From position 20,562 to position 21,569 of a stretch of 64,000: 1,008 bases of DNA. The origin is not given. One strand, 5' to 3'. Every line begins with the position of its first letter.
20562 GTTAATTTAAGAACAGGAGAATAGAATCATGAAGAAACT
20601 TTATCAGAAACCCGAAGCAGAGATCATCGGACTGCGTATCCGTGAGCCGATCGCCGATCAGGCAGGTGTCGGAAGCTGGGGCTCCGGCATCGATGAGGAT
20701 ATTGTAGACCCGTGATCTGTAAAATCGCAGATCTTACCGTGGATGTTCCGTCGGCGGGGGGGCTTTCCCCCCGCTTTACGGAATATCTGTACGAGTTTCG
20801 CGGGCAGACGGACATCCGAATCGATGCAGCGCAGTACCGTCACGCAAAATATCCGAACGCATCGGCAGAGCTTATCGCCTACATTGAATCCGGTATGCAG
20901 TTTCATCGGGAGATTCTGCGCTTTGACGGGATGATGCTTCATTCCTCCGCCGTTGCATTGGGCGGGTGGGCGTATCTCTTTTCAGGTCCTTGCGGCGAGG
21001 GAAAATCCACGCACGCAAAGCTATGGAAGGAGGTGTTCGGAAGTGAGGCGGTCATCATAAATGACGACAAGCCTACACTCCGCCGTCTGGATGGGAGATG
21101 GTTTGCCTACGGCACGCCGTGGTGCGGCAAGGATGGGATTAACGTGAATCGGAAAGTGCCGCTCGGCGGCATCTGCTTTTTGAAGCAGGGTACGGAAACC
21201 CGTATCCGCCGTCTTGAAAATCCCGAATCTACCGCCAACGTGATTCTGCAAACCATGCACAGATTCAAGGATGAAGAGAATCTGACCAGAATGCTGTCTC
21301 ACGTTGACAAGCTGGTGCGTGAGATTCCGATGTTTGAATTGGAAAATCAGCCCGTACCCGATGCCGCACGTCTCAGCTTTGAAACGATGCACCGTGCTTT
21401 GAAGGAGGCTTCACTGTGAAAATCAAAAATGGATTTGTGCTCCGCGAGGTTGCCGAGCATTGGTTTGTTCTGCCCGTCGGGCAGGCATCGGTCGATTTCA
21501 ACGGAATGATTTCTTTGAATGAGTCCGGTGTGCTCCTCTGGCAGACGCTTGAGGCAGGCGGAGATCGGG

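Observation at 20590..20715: Unannotated 41-aa ORF with an RRE-binding-like leader motif, translationally coupled to an HprK-related kinase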

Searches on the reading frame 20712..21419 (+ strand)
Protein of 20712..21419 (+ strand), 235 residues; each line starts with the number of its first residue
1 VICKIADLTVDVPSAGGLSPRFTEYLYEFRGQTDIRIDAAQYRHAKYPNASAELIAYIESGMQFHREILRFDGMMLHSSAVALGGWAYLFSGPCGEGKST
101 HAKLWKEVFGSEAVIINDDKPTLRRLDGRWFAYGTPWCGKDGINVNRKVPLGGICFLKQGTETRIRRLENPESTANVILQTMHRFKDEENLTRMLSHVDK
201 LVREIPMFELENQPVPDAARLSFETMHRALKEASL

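Call 5: search_protein_families(library=pfam, proteins=[window:20712-21419:+], max_evalue=0.01)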
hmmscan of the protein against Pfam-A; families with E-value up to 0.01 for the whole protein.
window:20712-21419:+ (235 aa): 0 families

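Call 6: search_protein_families(library=ncbifam, proteins=[window:20712-21419:+], max_evalue=0.01)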
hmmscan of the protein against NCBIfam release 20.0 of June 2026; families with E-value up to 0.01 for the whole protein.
window:20712-21419:+ (235 aa): 2 families
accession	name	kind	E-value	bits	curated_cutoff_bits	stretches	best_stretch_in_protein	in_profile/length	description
TIGR04249.1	SCM_chp_ScmC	equivalog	4.5e-06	26.2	125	1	62-183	114-242/292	SynChlorMet cassette protein ScmC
TIGR04352.1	HprK_rel_A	equivalog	0.00096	18.3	200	1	27-101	53-124/280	HprK-related kinase A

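Call 7: find_homologous_proteins(query=window:20712-21419:+, max_evalue=0.001)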
Query window:20712-21419:+ (235 aa): 1874 proteins with E <= 0.001 among 2358 candidates; the best 120 are listed.
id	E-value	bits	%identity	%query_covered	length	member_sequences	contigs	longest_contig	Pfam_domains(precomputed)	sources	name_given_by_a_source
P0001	2.0e-157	540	100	100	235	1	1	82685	PF27840.1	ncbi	-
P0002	1.7e-129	448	84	100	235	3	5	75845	PF27840.1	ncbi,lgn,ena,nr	ncbi:MAG: hypothetical protein IJZ08_07550 [Clostridia bacterium]|nr:hypothetical protein [Clostridi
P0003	1.5e-105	370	70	99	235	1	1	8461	PF27840.1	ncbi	-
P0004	9.5e-105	367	68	100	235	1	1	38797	PF27840.1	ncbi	-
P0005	2.1e-96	340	64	100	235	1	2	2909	PF27840.1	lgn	-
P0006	1.0e-94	334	63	100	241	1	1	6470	PF27840.1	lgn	-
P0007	2.3e-94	333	61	100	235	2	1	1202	PF27840.1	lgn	-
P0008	2.4e-94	333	63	100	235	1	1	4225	PF27840.1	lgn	-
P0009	2.2e-93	330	60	100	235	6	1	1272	PF27840.1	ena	-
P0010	8.3e-93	328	61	100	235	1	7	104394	PF27840.1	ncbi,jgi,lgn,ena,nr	ncbi:MAG: hypothetical protein E7655_04200 [Ruminococcaceae bacterium]|nr:hypothetical protein [Osci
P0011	9.7e-93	328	62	100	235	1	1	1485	PF27840.1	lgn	-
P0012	1.0e-92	328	62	100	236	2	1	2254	PF27840.1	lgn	-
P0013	1.1e-92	328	61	100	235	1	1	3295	PF27840.1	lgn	-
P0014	7.7e-92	325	62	100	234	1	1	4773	PF27840.1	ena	-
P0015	1.4e-91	324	60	100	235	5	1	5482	PF27840.1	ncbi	-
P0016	3.4e-91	323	61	99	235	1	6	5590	PF27840.1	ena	-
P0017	3.9e-91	323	60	100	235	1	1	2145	PF27840.1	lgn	-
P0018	5.4e-91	322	62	100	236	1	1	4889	PF27840.1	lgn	-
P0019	6.8e-91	322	60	100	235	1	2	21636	PF27840.1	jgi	-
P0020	8.9e-91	321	60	100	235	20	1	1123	PF27840.1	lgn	-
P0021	9.7e-91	321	61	100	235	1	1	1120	PF27840.1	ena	-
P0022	9.8e-91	321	61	100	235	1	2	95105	PF27840.1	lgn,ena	-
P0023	1.4e-90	321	60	100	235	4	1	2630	PF27840.1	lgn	-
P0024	1.5e-90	321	61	100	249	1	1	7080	PF27840.1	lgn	-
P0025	1.9e-90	320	60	100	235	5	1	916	PF27840.1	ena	-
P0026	1.9e-90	320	60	100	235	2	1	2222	PF27840.1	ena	-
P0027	3.4e-90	320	59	100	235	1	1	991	PF27840.1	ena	-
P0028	3.6e-90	319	61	99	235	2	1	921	PF27840.1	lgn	-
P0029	4.8e-90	319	60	100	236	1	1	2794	PF27840.1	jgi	jgi:hypothetical protein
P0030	8.0e-90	318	62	100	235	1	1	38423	PF27840.1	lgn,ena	-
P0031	1.3e-89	318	59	100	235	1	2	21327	PF27840.1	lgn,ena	-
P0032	1.3e-89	318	59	100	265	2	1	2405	PF27840.1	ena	-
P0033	1.5e-89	317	60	100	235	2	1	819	PF27840.1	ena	-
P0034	1.6e-89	317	61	97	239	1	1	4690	PF27840.1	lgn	-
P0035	2.2e-89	317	64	100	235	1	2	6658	PF27840.1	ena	-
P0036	2.7e-89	317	60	100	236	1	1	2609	PF27840.1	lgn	-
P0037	3.1e-89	316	60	100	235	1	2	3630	PF27840.1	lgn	-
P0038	3.6e-89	316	61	99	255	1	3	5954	PF27840.1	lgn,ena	-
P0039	4.8e-89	316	60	100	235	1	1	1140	PF27840.1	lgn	-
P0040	6.1e-89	315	60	100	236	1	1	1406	PF27840.1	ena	-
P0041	8.0e-89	315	60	100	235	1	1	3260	PF27840.1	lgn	-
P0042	9.3e-89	315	59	100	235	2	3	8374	PF27840.1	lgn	-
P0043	9.6e-89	315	61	100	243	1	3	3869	PF27840.1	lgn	-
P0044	1.5e-88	314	61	100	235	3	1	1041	PF27840.1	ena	-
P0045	2.1e-88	314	60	100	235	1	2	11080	PF27840.1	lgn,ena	-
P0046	3.4e-88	313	60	100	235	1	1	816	PF27840.1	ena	-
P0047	3.8e-88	313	60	100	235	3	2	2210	PF27840.1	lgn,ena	-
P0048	4.3e-88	313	61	100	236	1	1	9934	PF27840.1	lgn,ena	-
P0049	4.4e-88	313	57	100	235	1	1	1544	PF27840.1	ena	-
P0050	4.8e-88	313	59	100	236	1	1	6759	PF27840.1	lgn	-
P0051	6.9e-88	312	57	100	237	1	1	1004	PF27840.1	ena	-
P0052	8.4e-88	312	59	99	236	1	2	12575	PF27840.1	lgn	-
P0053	8.7e-88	312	57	100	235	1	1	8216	PF27840.1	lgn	-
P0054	8.8e-88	312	58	100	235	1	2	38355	PF27840.1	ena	-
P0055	1.5e-87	311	60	100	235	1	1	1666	PF27840.1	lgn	-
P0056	1.7e-87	311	60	100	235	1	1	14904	PF27840.1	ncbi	-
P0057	1.7e-87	311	57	100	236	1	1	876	PF27840.1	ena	-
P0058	1.8e-87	311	60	99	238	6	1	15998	PF27840.1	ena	-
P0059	2.0e-87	310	60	98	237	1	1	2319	PF27840.1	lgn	-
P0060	3.1e-87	310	59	100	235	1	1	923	PF27840.1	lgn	-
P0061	3.8e-87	310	59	100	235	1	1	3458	PF27840.1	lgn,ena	-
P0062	3.8e-87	310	58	99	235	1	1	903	PF27840.1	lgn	-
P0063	4.0e-87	310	60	100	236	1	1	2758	PF27840.1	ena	-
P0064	4.3e-87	309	60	100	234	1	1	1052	PF27840.1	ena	-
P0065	4.4e-87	309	59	100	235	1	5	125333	PF27840.1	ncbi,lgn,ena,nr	ncbi:MAG: hypothetical protein IJA52_01300 [Clostridia bacterium]|nr:hypothetical protein [Clostridi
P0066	5.7e-87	309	59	97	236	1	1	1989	PF27840.1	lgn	-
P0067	5.9e-87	309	58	100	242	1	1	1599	PF27840.1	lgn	-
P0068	6.1e-87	309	60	100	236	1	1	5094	PF27840.1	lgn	-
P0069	6.6e-87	309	57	100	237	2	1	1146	PF27840.1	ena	-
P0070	7.3e-87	309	60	100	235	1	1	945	PF27840.1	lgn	-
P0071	8.1e-87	309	59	100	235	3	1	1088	PF27840.1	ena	-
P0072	8.3e-87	308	58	100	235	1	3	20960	PF27840.1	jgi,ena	-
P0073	8.6e-87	308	59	99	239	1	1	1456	PF27840.1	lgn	-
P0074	9.1e-87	308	57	100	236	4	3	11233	PF27840.1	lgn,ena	-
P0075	1.0e-86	308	59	100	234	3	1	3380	PF27840.1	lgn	-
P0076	1.1e-86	308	58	100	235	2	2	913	PF27840.1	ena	-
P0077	1.4e-86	308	58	100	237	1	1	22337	PF27840.1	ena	-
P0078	1.6e-86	308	58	100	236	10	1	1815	PF27840.1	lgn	-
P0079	1.7e-86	307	58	100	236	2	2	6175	PF27840.1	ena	-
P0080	2.1e-86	307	58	100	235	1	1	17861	PF27840.1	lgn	-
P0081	2.2e-86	307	60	100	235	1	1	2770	PF27840.1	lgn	-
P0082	2.2e-86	307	59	100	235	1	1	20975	PF27840.1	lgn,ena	-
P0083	2.8e-86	307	59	96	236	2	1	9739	PF27840.1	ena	-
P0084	2.9e-86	307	58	96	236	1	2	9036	PF27840.1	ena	-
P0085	3.6e-86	306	58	99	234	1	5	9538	PF27840.1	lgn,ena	-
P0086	3.9e-86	306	58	100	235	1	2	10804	PF27840.1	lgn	-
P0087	4.5e-86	306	58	100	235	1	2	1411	PF27840.1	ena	-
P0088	4.8e-86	306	58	99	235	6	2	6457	PF27840.1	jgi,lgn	jgi:hypothetical protein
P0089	5.0e-86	306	59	100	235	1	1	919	PF27840.1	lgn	-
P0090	5.4e-86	306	59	99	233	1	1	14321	PF27840.1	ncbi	-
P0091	5.5e-86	306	59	100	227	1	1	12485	PF27840.1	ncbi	-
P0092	6.0e-86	306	56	100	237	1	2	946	PF27840.1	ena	-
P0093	6.1e-86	306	59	100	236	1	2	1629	PF27840.1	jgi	-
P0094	6.4e-86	306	58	100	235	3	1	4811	PF27840.1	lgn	-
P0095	6.8e-86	305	58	99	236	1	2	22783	PF27840.1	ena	-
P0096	7.5e-86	305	56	100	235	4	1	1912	PF27840.1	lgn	-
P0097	7.6e-86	305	58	100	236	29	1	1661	PF27840.1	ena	-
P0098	9.1e-86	305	57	100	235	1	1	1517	PF27840.1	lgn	-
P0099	1.3e-85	305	57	100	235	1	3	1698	PF27840.1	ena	-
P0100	1.4e-85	304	56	100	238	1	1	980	PF27840.1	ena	-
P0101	1.4e-85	304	57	100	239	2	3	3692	PF27840.1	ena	-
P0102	1.6e-85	304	60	100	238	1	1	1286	PF27840.1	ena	-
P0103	1.8e-85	304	57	100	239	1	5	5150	PF27840.1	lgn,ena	-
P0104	1.8e-85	304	58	99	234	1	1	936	PF27840.1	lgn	-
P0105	1.9e-85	304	57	100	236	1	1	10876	PF27840.1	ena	-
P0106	2.0e-85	304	58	99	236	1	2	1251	PF27840.1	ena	-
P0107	2.0e-85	304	59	100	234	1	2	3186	PF27840.1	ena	-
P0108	2.0e-85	304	58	100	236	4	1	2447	PF27840.1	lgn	-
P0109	2.0e-85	304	58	100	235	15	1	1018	PF27840.1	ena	-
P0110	2.2e-85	304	60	100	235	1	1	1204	PF27840.1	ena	-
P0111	2.4e-85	304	57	100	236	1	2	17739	PF27840.1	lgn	-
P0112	2.9e-85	303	59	100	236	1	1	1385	PF27840.1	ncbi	-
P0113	3.0e-85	303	54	100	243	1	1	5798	PF27840.1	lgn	-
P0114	3.1e-85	303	58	99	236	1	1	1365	PF27840.1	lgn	-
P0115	3.2e-85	303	58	100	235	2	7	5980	PF27840.1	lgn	-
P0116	4.4e-85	303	58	100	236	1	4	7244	PF27840.1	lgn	-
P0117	4.5e-85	303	58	100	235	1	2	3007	PF27840.1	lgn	-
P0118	4.6e-85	303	58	99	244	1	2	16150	PF27840.1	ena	-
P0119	4.7e-85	303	59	99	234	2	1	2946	PF27840.1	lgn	-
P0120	4.7e-85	303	56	100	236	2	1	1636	PF27840.1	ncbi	-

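Call 10: find_related_loci(query=A1, collection=genome_contigs, flank=6000)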
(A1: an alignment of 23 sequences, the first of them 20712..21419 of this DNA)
Query A1 (235 aa) in genome_contigs; peptide patterns used: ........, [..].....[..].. (x = any residue, [..] = any of these).
547 stretches matched a pattern; 519 encode a relative of the query (tblastn E <= 1e-3); the best 80 are kept; 80 distinct loci.
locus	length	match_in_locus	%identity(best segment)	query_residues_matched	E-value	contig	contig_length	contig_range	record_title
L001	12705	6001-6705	84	1-235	2e-135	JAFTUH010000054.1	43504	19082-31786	MAG: Clostridia bacterium isolate RGIG4156 Roe_deer_Colon-1__c582354, whole genome shotgun sequence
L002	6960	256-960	61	1-235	1e-99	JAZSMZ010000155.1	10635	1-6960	MAG: Eubacteriales bacterium isolate T1900044552_TS20190018.MAGScoT_cleanbin_000025 SGB_253_k141_2068948, whole genome s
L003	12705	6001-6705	61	1-235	6e-99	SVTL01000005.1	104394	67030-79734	MAG: Oscillospiraceae bacterium isolate SIG694 NODE_4709_length_104394_cov_5.036665, whole genome shotgun sequence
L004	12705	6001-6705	61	1-235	2e-98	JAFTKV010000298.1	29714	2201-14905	MAG: Clostridia bacterium isolate RGIG3910 Roe_deer_Cecum-2__c628376, whole genome shotgun sequence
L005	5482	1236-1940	60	1-235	2e-97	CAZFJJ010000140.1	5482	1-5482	MAG TPA_asm: uncultured Lachnospiraceae bacterium isolate SRP315200_co2_768 genome assembly, contig: NODE_27290_length_5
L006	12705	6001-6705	63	1-235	1e-96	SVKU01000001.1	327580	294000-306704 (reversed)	MAG: Oscillospiraceae bacterium isolate SIG469 NODE_56_length_327580_cov_1.990054, whole genome shotgun sequence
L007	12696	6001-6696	59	1-232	8e-95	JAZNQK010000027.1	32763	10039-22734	MAG: Faecousia sp. isolate T1900044826_TS20190292.MAGScoT_cleanbin_000021 SGB_2873_k141_2935814, whole genome shotgun se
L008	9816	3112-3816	58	1-235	2e-93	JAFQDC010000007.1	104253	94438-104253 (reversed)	MAG: Clostridia bacterium isolate RGIG1710 Goat_Cecum-2__c86104, whole genome shotgun sequence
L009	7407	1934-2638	57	1-235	2e-93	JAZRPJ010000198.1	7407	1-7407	MAG: Candidatus Flemingiibacterium sp. isolate T1900045380_YK20190070.MAGScoT_cleanbin_000017 SGB_6884_k141_546335, whol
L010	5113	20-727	58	1-235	5e-93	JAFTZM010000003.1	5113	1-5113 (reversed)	MAG: Clostridia bacterium isolate RGIG4291 Roe_deer_Colon.Co__c425148, whole genome shotgun sequence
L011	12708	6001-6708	58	1-235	8e-93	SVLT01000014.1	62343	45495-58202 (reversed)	MAG: Oscillospiraceae bacterium isolate SIG494 NODE_11444_length_62343_cov_6.670631, whole genome shotgun sequence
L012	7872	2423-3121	61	1-233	1e-90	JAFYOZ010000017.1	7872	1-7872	MAG: Oscillospiraceae bacterium isolate RGIG7290 Water_buffalos_Cecum-4__c38692, whole genome shotgun sequence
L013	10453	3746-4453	56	1-235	7e-90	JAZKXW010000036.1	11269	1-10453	MAG: Faecousia sp. isolate T1900045113_TC20190107.MAGScoT_cleanbin_000013 SGB_4802_k141_958532, whole genome shotgun seq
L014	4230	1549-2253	56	1-235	1e-89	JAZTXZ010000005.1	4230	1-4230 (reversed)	MAG: Candidatus Avispirillum sp. isolate T1900045328_YK20190017.MAGScoT_cleanbin_000020 SGB_6485_k141_1971006, whole gen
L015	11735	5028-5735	56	1-235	4e-88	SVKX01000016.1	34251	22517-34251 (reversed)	MAG: Oscillospiraceae bacterium isolate SIG472 NODE_5977_length_34251_cov_4.349607, whole genome shotgun sequence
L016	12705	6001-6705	55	1-235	4e-88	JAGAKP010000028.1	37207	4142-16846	MAG: Clostridia bacterium isolate RGIG8528 Water_deer_Cecum-2__c205195, whole genome shotgun sequence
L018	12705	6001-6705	55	1-235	2e-87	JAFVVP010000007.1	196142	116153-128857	MAG: Clostridia bacterium isolate RGIG5435 Sheep_Colon-4__c1126, whole genome shotgun sequence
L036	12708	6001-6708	53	1-235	3e-82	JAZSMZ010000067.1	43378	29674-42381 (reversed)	MAG: Eubacteriales bacterium isolate T1900044552_TS20190018.MAGScoT_cleanbin_000025 SGB_253_k141_2760700, whole genome s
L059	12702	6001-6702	50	3-235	1e-77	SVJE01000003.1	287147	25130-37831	MAG: Oscillospiraceae bacterium isolate SIG427 NODE_340_length_287147_cov_6.466905, whole genome shotgun sequence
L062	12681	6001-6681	52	1-226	6e-77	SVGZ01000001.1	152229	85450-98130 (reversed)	MAG: Clostridiales bacterium isolate SIG371 NODE_2074_length_152229_cov_2.181194, whole genome shotgun sequence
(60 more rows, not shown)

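Call 27: search_protein_families(library=pfam, proteins=[L016:6988-7686:+, L062:6980-7513:+, L059:6983-7537:+, L013:5212-6081:+, L013:6078-6848:+, L018:10444-11196:+, L016:7686-8150:+, L016:8160-9344:+, L006:9100-10758:+, L003:7144-8151:+], max_evalue=0.01)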
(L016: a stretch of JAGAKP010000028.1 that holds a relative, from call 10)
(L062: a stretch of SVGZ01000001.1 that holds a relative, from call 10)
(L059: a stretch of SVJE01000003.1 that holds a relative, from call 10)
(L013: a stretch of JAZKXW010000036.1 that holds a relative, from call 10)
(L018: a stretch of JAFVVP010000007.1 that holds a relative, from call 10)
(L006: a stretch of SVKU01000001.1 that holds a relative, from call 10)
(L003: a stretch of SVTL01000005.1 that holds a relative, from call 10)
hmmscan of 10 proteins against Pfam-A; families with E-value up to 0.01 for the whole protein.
L016:6988-7686:+ (232 aa): 0 families

L062:6980-7513:+ (177 aa): 0 families

L059:6983-7537:+ (184 aa): 0 families

L013:5212-6081:+ (289 aa): 2 families
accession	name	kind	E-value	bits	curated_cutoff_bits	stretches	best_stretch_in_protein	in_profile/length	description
PF02706.20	Wzz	-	4e-14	53.1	25.5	1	27-116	2-89/91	Chain length determinant protein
PF13807.11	GNVR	-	0.00039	20.7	27.7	1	176-220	37-81/82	G-rich domain on putative tyrosine kinase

L013:6078-6848:+ (256 aa): 6 families
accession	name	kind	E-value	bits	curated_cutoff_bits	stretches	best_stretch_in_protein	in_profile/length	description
PF13614.12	AAA_31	-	3.1e-11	44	27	1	63-175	14-132/177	AAA domain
PF10609.15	ParA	-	2.1e-09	37.6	27.1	1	51-184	4-134/246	NUBPL iron-transfer P-loop NTPase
PF01656.29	CbiA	-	2.5e-08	34.4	25.4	1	62-162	10-70/125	CobQ/CobB/MinD/ParA nucleotide binding domain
PF09140.17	MipZ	-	3.2e-05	23.8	20.7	1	61-170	11-109/262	ATPase MipZ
PF06564.18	CBP_BcsQ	-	6.3e-05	23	21.3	1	62-203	13-157/234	Cellulose biosynthesis protein BcsQ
PF02374.21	ArsA_ATPase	-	0.0061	16.3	24.3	0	63-88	13-38/305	Anion-transporting ATPase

L018:10444-11196:+ (250 aa): 1 family
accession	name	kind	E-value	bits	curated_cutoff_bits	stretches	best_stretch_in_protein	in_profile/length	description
PF19567.5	CpsB_CapC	-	3.9e-39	134.9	27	1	8-233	2-227/234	Capsular polysaccharide synthesis, CpsB/CapC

L016:7686-8150:+ (154 aa): 0 families

L016:8160-9344:+ (394 aa): 1 family
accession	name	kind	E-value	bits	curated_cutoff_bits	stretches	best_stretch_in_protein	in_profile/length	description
PF14907.12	NTP_transf_5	-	3.7e-38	132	31.2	1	35-279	2-248/249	Uncharacterised nucleotidyltransferase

L006:9100-10758:+ (552 aa): 8 families
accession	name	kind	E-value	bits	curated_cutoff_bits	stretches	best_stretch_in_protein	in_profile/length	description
PF00664.28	ABC_membrane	-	1.1e-28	101.1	28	1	21-291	5-274/274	ABC transporter transmembrane region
PF00005.33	ABC_tran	-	1.9e-24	87.3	25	1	352-501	1-137/137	ABC transporter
PF02463.25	SMC_N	-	0.00011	22.1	40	1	363-543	25-212/220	RecF/RecN/SMC N terminal domain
PF13401.12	AAA_22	-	0.00053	20.7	27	1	363-503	6-96/130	AAA domain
PF13555.12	AAA_29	-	0.004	17.3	27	1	360-379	21-39/61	P-loop containing region of AAA domain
PF03193.22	RsgA_GTPase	-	0.0047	17.2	30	0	328-384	73-128/174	RsgA GTPase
PF06305.16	LapA_dom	-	0.0077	16.6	28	0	162-194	24-61/64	Lipopolysaccharide assembly protein A domain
PF13304.12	AAA_21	-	0.008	16.7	27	0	364-423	1-63/304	AAA domain, putative AbiEii toxin, Type IV TA system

L003:7144-8151:+ (335 aa): 1 family
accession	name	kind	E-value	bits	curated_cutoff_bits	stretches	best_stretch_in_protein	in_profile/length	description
PF00395.25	SLH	-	0.0014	19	20.8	1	84-114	1-33/44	S-layer homology domain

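Call 30: search_solved_structures(query=A1, max_evalue=1, show_alignments=2)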
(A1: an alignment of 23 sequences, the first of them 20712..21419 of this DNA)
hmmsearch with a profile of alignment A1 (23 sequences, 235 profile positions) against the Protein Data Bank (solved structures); distinct sequences matched with E-value up to 1: 33.
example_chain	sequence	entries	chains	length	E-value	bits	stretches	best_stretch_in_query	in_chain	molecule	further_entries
8jwi_A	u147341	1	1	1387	0.02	17.8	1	83-131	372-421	Multidrug resistance protein 1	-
8jvh_A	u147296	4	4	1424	0.021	17.7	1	83-131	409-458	Multidrug resistance protein 1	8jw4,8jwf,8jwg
9ws4_A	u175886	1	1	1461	0.022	17.6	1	83-131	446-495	Multidrug resistance protein 1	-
6ziv_AAA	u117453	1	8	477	0.084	15.7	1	15-70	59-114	Beta-glucosidase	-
6fn1_A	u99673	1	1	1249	0.16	14.8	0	57-131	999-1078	Human-mouse chimeric ABCB1 (ABCBHM)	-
6qex_A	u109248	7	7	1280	0.17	14.7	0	85-130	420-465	Multidrug resistance protein 1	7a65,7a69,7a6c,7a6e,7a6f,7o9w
8sa0_A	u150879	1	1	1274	0.17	14.7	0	85-130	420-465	ATP-dependent translocase ABCB1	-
8gmg_A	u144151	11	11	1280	0.17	14.7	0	85-130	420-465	ATP-dependent translocase ABCB1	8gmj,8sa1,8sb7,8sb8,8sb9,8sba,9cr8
6fn4_A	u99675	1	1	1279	0.18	14.7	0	57-131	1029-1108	Apo form of Human-mouse chimeric ABCB1 (ABCB1HM) in complex with Antigen binding fragment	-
6c0v_A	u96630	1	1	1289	0.18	14.7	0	85-130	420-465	Multidrug resistance protein 1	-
5ko2_A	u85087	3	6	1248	0.2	14.5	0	76-131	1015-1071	Multidrug resistance protein 1A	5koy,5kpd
6ujp_A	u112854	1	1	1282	0.21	14.4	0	37-131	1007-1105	ATP-dependent translocase ABCB1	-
3g5u_A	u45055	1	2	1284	0.21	14.4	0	57-131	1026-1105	Multidrug resistance protein 1a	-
6ujw_A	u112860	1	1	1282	0.21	14.4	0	57-131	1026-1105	ATP-dependent translocase ABCB1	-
6ujr_A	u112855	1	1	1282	0.21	14.4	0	57-131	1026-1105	ATP-dependent translocase ABCB1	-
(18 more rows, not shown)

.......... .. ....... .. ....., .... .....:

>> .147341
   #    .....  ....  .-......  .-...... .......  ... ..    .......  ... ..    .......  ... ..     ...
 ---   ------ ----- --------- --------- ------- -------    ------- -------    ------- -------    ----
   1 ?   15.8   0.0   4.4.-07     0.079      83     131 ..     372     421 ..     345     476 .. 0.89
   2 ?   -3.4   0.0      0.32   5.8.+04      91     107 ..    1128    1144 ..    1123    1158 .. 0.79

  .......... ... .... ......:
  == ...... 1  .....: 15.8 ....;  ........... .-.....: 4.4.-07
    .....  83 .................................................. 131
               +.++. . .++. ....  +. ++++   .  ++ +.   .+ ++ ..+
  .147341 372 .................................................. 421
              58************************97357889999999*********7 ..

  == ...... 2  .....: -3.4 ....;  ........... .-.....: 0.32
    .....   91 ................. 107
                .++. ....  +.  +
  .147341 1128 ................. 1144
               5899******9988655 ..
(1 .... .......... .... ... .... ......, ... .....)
